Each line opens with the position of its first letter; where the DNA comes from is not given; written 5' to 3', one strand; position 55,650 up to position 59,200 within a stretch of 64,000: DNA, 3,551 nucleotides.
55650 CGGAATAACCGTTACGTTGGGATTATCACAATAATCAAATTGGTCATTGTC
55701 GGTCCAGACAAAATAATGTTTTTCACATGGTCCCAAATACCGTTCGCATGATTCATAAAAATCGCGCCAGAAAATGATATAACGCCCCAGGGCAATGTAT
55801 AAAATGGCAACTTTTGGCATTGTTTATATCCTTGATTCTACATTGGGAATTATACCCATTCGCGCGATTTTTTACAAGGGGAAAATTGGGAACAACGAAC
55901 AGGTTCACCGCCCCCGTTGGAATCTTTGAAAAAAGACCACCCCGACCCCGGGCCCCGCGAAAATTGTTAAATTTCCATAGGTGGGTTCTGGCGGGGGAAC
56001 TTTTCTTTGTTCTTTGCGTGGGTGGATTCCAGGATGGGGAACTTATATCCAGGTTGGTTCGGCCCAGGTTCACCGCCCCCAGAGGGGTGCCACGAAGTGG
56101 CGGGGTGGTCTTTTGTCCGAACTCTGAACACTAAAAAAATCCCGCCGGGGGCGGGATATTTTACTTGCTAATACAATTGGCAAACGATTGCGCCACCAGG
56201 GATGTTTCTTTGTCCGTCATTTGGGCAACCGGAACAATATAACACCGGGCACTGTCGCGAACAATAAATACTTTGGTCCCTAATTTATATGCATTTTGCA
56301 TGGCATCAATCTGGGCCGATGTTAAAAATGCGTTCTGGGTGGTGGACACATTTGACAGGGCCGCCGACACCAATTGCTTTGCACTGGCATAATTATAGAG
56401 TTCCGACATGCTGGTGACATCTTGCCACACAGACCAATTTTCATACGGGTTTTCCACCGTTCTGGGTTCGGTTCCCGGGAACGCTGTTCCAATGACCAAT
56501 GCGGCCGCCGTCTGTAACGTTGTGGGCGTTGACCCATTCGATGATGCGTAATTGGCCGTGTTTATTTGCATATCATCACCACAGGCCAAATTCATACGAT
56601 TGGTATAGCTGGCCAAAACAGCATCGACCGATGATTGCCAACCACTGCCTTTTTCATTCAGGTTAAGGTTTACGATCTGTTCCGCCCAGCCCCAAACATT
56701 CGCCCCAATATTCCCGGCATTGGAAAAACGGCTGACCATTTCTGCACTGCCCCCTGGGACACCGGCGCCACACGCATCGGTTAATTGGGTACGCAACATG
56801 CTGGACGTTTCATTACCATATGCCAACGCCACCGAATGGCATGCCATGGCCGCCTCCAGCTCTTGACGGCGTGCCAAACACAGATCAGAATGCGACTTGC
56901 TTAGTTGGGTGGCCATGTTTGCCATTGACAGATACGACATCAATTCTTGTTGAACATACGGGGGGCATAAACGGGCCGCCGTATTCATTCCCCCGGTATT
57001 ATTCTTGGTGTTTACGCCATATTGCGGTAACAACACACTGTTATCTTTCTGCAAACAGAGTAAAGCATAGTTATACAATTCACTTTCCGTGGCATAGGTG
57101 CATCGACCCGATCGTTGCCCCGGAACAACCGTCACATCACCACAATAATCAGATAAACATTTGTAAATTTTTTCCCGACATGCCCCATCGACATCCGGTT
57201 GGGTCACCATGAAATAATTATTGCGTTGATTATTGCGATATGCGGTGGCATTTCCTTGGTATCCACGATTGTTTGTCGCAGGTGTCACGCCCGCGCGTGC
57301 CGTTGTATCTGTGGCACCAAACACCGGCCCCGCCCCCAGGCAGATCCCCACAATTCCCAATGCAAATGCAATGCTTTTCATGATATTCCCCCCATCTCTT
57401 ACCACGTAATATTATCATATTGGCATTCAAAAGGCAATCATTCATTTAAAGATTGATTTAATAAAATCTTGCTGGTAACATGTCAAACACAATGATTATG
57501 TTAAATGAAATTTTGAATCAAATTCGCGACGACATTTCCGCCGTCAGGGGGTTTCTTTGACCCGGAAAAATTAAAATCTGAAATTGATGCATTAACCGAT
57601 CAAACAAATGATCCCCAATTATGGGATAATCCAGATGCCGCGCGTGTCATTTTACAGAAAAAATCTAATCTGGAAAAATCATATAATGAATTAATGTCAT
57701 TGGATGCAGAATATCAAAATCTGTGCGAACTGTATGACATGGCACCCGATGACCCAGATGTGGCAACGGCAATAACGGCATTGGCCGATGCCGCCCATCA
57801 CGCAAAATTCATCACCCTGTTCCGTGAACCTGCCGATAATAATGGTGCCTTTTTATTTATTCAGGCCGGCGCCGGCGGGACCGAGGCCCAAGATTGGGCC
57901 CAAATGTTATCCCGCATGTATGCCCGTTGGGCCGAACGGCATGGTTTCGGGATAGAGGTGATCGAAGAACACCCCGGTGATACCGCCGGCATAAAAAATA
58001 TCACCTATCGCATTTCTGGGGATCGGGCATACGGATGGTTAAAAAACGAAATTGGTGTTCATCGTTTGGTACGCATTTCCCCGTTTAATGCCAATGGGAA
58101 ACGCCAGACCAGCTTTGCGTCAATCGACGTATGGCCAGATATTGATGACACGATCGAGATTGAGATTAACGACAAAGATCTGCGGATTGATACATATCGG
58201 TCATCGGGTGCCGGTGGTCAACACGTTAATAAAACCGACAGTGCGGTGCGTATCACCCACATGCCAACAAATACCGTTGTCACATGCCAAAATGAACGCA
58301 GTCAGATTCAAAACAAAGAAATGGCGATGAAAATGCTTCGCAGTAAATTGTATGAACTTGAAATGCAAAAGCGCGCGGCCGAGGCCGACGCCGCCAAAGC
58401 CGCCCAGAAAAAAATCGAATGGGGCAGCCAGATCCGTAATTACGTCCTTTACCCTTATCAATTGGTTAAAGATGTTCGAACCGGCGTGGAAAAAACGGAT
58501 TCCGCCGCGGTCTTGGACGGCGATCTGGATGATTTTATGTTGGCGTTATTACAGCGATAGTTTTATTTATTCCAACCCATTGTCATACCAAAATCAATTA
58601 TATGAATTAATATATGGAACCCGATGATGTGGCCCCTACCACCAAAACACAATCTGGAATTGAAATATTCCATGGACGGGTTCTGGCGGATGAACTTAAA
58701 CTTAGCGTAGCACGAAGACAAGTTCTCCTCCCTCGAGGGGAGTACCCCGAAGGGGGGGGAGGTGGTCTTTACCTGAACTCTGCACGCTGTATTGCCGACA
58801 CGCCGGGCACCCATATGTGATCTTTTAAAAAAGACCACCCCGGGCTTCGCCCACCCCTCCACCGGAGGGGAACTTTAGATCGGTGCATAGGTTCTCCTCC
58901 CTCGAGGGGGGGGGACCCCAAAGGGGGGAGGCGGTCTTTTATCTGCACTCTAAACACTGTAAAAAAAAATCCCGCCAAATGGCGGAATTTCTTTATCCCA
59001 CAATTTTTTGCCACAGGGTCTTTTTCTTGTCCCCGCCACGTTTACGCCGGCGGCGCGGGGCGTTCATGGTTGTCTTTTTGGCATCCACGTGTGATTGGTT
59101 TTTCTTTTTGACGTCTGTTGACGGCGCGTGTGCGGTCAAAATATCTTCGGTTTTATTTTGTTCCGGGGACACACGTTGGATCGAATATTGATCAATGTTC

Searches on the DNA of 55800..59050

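Call 34: search_rna_families(source=window, start=55800, end=59050, threshold=evalue, max_evalue=5)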
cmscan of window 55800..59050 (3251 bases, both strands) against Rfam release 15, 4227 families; matches with E-value up to 5: 7.
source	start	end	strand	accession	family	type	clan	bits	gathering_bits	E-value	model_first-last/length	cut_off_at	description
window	58961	59040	-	RF01772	rnk_pseudo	Cis-reg; leader;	-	25.1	55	0.28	1-108/108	no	Pseudomonas rnk leader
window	56134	56192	-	RF02083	OrzO-P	Gene; antitoxin;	-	23.9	60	0.92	1-76/76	no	OrzO-P RNA antitoxin family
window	56132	56204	-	RF00513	Trp_leader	Cis-reg; leader;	-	22.5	41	0.22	1-100/100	no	Tryptophan operon leader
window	58941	59025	-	RF02436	SpF43_sRNA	Gene; sRNA;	-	19.2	70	2.3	1-99/99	no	Streptococcus sRNA SpF43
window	56014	56111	+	RF02145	MEG8_1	Gene; lncRNA;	-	19.1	70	0.15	1-97/97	no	Maternally expressed 8 exon 1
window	58964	58996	-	RF02621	BSnc120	Gene; sRNA;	-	17.9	114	2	38-70/88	no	Brucella sRNA 120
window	56144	56206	+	RF01839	eeev_FSE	Cis-reg; frameshift_element;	-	17.7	80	4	1-73/73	no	eastern equine encephalitis ribosomal frameshift element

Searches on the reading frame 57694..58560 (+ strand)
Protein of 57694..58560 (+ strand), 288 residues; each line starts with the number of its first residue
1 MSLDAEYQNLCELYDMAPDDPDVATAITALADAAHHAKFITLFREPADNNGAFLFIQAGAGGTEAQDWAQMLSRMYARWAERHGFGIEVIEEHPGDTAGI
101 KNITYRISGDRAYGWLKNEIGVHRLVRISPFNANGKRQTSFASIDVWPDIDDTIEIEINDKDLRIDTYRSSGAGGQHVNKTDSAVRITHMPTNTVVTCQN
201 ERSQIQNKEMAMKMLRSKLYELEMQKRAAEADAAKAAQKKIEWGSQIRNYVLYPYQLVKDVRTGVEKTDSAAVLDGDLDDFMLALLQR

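Call 86: search_protein_families(library=pfam, proteins=[window:57694-58560:+])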
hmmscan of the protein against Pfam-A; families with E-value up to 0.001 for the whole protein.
window:57694-58560:+ (288 aa): 2 families
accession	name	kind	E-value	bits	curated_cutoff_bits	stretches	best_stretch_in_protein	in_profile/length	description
PF00472.26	RF-1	-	1.1e-44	151.6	35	1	153-262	2-116/116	RF-1 domain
PF03462.23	PCRF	-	1.9e-43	148.9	24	1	12-144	64-194/194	PCRF domain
